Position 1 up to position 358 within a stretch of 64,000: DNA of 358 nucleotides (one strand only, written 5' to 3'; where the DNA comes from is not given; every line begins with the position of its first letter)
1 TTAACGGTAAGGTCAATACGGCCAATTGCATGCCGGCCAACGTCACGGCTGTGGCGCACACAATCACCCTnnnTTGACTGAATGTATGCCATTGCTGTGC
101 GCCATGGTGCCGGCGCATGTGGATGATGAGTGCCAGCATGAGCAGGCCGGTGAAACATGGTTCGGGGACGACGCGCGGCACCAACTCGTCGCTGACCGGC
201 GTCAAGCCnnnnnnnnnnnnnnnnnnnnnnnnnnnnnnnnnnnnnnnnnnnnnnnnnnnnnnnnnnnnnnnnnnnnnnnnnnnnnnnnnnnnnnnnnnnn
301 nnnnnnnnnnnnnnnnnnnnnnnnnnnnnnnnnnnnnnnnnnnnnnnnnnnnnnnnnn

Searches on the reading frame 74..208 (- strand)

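Call 63: search_protein_families(library=ncbifam, proteins=[window:74-208:-], max_evalue=10)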
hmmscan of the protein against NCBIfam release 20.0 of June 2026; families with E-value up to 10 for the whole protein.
seq(45 aa): 2 families
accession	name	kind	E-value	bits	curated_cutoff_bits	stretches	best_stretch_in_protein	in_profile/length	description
NF040861.1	pufA_517_ASD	equivalog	0.062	13.4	35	1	17-31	15-29/41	light-harvesting antenna LH1, alpha subunit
NF038120.1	PEP_CTERM_QFxxD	subfamily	0.15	11.9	80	1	7-34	186-213/215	NF038120 family PEP-CTERM protein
